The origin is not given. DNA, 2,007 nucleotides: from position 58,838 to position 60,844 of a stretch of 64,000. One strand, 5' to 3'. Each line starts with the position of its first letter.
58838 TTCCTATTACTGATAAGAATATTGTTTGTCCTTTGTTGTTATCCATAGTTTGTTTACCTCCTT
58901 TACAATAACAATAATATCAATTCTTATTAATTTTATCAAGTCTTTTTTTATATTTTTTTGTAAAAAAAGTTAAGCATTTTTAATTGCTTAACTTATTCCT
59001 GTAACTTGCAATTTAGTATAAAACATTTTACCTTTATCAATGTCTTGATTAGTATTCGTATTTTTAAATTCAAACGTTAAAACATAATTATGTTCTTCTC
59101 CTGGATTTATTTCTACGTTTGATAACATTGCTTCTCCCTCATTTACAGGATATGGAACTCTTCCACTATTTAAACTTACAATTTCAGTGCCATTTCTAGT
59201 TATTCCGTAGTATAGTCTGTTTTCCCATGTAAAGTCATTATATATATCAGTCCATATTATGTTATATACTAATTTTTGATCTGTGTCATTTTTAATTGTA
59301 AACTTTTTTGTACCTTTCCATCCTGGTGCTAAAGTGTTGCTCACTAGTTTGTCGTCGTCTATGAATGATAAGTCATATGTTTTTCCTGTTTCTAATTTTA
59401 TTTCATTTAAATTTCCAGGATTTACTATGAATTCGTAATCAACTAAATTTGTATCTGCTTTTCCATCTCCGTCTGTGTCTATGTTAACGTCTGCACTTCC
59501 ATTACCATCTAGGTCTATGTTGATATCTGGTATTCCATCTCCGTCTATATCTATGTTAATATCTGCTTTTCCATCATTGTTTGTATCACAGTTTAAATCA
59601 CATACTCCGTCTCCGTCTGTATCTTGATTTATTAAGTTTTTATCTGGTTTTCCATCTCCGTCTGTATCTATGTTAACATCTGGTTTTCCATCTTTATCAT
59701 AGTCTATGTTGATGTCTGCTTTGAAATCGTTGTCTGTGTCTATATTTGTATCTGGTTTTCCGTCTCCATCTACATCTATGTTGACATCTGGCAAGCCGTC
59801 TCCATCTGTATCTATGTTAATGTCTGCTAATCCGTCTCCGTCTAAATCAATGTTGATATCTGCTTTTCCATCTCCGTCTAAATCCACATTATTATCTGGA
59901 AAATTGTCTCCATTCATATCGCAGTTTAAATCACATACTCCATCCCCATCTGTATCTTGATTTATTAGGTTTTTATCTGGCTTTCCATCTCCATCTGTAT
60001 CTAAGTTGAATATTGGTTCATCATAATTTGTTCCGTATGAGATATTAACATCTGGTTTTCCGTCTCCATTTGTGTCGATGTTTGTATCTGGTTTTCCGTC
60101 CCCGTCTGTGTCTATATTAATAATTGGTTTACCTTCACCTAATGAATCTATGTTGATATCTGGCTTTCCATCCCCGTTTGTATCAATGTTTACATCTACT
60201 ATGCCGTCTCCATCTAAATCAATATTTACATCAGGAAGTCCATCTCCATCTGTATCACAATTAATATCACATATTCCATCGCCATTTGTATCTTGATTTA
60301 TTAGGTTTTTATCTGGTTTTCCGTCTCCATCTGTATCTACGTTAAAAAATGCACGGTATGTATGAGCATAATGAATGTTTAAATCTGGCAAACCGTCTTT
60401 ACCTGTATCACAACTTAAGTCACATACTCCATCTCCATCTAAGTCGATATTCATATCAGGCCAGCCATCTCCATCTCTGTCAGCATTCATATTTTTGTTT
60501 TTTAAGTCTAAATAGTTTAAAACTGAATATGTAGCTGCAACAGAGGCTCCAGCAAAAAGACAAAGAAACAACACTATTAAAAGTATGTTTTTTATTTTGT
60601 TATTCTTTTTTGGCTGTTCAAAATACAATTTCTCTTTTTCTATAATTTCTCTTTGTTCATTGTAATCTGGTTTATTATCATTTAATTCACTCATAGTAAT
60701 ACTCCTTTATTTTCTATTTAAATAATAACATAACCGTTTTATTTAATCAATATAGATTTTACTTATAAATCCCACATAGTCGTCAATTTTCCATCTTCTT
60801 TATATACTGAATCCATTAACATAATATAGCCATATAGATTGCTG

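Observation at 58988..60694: Membrane-anchored thrombospondin-type-3 Ca-binding repeat protein fused to a TasA-like domain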

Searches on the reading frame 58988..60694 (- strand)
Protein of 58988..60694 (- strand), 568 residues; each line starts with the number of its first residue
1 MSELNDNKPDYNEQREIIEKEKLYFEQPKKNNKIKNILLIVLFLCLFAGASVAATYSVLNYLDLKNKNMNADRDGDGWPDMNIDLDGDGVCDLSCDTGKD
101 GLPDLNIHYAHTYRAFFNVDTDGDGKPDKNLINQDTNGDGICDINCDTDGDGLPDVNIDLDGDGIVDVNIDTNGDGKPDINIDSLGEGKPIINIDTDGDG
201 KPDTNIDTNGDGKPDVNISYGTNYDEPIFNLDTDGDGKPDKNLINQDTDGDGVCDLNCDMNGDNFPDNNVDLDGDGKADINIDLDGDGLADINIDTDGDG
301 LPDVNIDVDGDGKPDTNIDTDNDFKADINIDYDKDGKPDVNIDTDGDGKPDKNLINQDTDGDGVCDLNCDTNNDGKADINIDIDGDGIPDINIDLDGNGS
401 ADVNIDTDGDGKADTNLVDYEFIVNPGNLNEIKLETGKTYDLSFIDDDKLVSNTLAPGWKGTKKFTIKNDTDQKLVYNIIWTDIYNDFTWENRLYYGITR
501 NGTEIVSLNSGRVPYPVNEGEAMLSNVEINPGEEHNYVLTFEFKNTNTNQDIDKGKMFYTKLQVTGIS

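Call 3: search_protein_families(library=pfam, proteins=[window:58988-60694:-], max_evalue=0.1)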
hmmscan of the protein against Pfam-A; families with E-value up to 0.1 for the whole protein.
window:58988-60694:- (568 aa): 4 families
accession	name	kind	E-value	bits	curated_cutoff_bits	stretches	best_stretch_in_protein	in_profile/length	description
PF17228.7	SGP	-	0.0038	18.5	26.7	0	373-420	12-57/93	Sulphur globule protein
PF15529.11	Ntox24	-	0.022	15.5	24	0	316-354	23-61/91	Bacterial toxin 24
PF11620.14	GABP-alpha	-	0.022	15.5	26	0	349-381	42-76/85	GA-binding protein alpha chain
PF22072.2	FAP42_B3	-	0.082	13.3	27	0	487-547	55-114/156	FAP42 domain B3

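Call 4: search_protein_families(library=ncbifam, proteins=[window:58988-60694:-], max_evalue=0.1)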
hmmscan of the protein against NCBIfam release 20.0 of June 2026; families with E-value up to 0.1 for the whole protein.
window:58988-60694:- (568 aa): 4 families
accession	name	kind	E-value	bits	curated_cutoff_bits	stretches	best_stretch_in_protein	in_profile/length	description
NF000535.3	MSCRAMM_SdrC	exception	4.1e-19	68.1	1700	2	225-414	714-901/963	MSCRAMM family adhesin SdrC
NF012181.0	MSCRAMM_SdrD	exception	9.3e-19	66.4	2500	2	232-414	1127-1311/1379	MSCRAMM family adhesin SdrD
NF033609.2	MSCRAMM_ClfA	exception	6.1e-18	63.9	1150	2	247-412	649-815/934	MSCRAMM family adhesin clumping factor ClfA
NF033845.1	MSCRAMM_ClfB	exception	5.4e-17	61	999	2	232-414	581-759/871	MSCRAMM family adhesin clumping factor ClfB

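Call 11: find_homologous_proteins(query=window:58988-60694:-, max_evalue=0.001)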
Query window:58988-60694:- (568 aa): 1239 proteins with E <= 0.001 among 8000 candidates; the best 120 are listed.
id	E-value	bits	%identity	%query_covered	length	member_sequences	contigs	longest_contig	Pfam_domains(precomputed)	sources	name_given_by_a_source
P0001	9.2e-172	591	50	97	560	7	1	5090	-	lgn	-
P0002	1.6e-166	573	61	59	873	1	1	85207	PF24223.3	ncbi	-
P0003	2.1e-156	540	50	97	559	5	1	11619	-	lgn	-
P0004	9.1e-143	495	46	97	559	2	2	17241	-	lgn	-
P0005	1.4e-139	484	48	95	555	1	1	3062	-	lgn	-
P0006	1.6e-119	418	53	65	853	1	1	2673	PF23623.2,PF16640.12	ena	-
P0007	2.1e-118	414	47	68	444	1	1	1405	-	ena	-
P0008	2.6e-103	364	47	66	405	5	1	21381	-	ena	-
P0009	2.2e-97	345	34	88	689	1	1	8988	-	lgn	-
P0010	7.8e-95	336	39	96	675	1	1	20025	-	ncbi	-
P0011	1.2e-88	316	61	51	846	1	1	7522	PF09479.17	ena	-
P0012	7.9e-88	313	33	99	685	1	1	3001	-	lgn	-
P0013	1.4e-86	309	36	100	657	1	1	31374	-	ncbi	-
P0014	2.3e-85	305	32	87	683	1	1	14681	-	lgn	-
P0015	4.6e-85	304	61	44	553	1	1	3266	-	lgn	-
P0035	1.4e-77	279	33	98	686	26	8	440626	-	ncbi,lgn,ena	-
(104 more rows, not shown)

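Call 14: search_solved_structures(query=window:58988-60694:-, max_evalue=1, show_alignments=2)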
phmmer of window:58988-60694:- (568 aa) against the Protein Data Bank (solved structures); distinct sequences matched with E-value up to 1: 3.
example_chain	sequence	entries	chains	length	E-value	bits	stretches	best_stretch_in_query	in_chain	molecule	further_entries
8qav_A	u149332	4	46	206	0.69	11.2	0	304-426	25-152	Imidazoleglycerol-phosphate dehydratase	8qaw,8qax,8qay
7oj5_A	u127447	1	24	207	0.7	11.2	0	304-426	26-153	Imidazoleglycerol-phosphate dehydratase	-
7ouv_A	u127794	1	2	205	0.85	10.9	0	344-390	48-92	Isoform 2 of Filamin-C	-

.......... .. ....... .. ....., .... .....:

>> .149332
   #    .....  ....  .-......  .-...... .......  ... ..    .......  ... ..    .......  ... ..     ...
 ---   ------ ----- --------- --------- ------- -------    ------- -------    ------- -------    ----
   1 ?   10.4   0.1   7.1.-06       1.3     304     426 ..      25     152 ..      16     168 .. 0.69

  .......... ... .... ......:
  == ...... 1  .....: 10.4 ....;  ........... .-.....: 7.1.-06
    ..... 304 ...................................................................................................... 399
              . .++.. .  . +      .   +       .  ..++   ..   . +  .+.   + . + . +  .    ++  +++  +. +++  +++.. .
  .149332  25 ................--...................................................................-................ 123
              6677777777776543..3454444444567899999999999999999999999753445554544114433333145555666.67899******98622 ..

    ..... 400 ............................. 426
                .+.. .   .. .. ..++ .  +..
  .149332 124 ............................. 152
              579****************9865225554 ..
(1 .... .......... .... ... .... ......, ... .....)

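Call 21: find_encoding_contigs(protein=P0035, flank=8000, max_places=2)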
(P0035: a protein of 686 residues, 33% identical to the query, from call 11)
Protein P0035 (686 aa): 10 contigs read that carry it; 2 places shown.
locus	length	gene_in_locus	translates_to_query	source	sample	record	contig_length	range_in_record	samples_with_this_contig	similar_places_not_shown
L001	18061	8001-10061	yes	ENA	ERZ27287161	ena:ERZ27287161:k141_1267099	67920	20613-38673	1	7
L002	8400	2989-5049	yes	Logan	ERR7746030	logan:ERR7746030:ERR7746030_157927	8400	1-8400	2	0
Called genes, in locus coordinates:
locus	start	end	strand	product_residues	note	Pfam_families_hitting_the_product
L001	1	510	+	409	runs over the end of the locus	PF02274:ADI, PF19420:DDAH_eukar (faint)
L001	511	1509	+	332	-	PF02729:OTCace_N, PF00185:OTCace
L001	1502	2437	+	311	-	PF00696:AA_kinase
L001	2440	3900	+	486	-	PF03606:DcuC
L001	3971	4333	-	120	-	-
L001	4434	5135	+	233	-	PF00005:ABC_tran, PF13304:AAA_21 (faint)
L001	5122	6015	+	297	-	PF18075:FtsX_ECD, PF02687:FtsX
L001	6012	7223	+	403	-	PF01551:Peptidase_M23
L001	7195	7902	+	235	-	-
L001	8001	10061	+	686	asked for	-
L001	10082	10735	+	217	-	-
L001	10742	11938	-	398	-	PF00375:SDF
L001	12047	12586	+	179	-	PF02915:Rubrerythrin, PF21349:RUBY_RBDX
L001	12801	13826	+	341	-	PF02912:Phe_tRNA-synt_N, PF01409:tRNA-synt_2d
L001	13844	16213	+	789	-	PF01588:tRNA_bind, PF03483:B3_4, PF03484:B5, PF17759:tRNA_synthFbeta, PF03147:FDX-ACB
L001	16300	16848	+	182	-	-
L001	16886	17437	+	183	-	PF13098:Thioredoxin_2 (weak), PF00462:Glutaredoxin (weak)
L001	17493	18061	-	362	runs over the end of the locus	-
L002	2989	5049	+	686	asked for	-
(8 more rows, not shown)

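Call 25: find_related_loci(query=A1, collection=genome_contigs, flank=10000)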
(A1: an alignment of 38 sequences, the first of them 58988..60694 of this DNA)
Query A1 (568 aa) in genome_contigs; peptide patterns used: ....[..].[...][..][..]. (x = any residue, [..] = any of these).
575 stretches matched a pattern; 549 encode a relative of the query (tblastn E <= 1e-3); the best 80 are kept; 78 distinct loci.
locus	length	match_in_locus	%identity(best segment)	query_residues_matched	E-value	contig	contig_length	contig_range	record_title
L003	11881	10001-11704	96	1-568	0e+0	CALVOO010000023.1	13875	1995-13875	MAG: uncultured Bacilli bacterium isolate BRZ_EB__bin80 genome assembly, contig: BRZ_EB__NODE_4527_length_13875_cov_5.79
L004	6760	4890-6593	94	1-568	0e+0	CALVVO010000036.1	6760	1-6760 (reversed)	MAG: uncultured Bacilli bacterium isolate BRZ_DA__bin2 genome assembly, contig: BRZ_DA__NODE_12720_length_6760_cov_7.127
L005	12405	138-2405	53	6-567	0e+0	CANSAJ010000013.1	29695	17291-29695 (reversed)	MAG TPA_asm: uncultured Firmicutes bacterium isolate SRR15510223_bin.34_metawrap_v1.3_MAG genome assembly, contig: NODE.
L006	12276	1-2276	53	1-564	3e-175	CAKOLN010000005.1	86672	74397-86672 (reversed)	MAG: uncultured Bacilli bacterium isolate REFINED_METABAT215_TOP10_CONTIGS_1500_ASSEMBLY_K77_MERGED__Hadza_MoBio_hadza-A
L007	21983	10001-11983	60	66-564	4e-171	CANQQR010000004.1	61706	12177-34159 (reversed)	MAG: uncultured Bacilli bacterium isolate Lapin-008__bin6 genome assembly, contig: Lapin-008__NODE_594_length_61706_cov_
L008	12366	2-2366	51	23-568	4e-165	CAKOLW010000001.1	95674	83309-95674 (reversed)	MAG: uncultured Bacilli bacterium isolate REFINED_METABAT215_TOP10_CONTIGS_1500_ASSEMBLY_K77_MERGED__Hadza_MoBio_hadza-E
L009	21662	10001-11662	51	5-565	1e-164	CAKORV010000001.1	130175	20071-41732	MAG: uncultured Bacilli bacterium isolate REFINED_METABAT215_TOP10_CONTIGS_1500_ASSEMBLY_K77_MERGED__Hadza_MoBio_hadza-E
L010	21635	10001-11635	49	13-565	1e-159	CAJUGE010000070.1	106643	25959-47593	MAG TPA_asm: uncultured Bacilli bacterium isolate MGBC139354 genome assembly, contig: MGBC139354.70, whole genome shotgu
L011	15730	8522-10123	48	6-565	2e-155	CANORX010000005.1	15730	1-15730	MAG TPA_asm: uncultured Clostridia bacterium isolate SRR15604510_bin.30_metawrap_v1.3_MAG genome assembly, contig: NODE.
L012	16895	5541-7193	49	13-565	8e-155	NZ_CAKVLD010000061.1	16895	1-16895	MAG: uncultured Clostridium sp. isolate REFINED_METABAT215_TOP10_CONTIGS_1500_ASSEMBLY_K77_MERGED__Nepal_MoBio_Fiber-Had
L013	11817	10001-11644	49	6-565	6e-154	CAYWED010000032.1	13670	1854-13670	MAG TPA_asm: uncultured Muribaculaceae bacterium isolate SRP287540_co1_461 genome assembly, contig: NODE_4845_length_136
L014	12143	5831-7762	55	66-564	7e-153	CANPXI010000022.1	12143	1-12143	MAG: uncultured Bacilli bacterium isolate Lapin-004__bin24 genome assembly, contig: Lapin-004__NODE_7062_length_12143_co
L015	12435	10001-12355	66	1-426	5e-152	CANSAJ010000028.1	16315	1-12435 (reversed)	MAG TPA_asm: uncultured Firmicutes bacterium isolate SRR15510223_bin.34_metawrap_v1.3_MAG genome assembly, contig: NODE.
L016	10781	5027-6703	52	10-565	1e-149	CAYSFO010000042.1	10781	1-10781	MAG TPA_asm: uncultured Muribaculaceae bacterium isolate SRP199465_co1_282 genome assembly, contig: NODE_17717_length_10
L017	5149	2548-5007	53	45-564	1e-149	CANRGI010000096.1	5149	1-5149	MAG: uncultured Bacilli bacterium isolate Lapin-022__bin57 genome assembly, contig: Lapin-022__NODE_16298_length_5149_co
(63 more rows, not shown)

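Call 27: predict_structure(alignment_id=A1)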
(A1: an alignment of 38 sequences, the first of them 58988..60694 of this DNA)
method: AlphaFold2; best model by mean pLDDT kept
length: 568 residues; sequences in the alignment: 38
mean_pLDDT: 83.4   pTM: 0.53
mean pLDDT of the five models: 83.4, 78.2, 73.5, 71.9, 71.8
residues with pLDDT >= 90: 218; 70-90: 283; 50-70: 29; < 50: 38
segments of 3 or more residues with pLDDT < 50: 1-9, 20-28, 419-428, 445-454
pLDDT, mean of each block of 10 residues (from residue 1): 41 54 48 79 94 83 72 80 87 92 93 92 93 94 95 95 95 93 91 93 92 90 86 90 90 89 87 88 83 85 88 88 87 86 87 87 88 84 82 82 79 60 48 85 51 65 91 94 80 92 94 83 92 95 85 73 85
secondary structure, 60 per line:
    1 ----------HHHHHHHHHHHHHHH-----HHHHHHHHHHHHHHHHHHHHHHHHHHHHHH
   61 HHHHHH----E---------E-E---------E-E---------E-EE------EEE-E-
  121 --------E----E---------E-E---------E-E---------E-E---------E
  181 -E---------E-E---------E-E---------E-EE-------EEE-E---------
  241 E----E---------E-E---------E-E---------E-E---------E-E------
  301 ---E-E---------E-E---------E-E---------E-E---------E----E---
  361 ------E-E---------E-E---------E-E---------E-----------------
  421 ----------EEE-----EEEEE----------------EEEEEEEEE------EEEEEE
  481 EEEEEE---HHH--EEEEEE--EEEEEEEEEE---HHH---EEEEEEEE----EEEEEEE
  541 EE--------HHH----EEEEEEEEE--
elements in order: H11-25 H31-66 E115-117 E227-229 E431-433 E439-443 E460-468 E475-486 E495-500 E503-512 E522-529 E534-542 E558-566
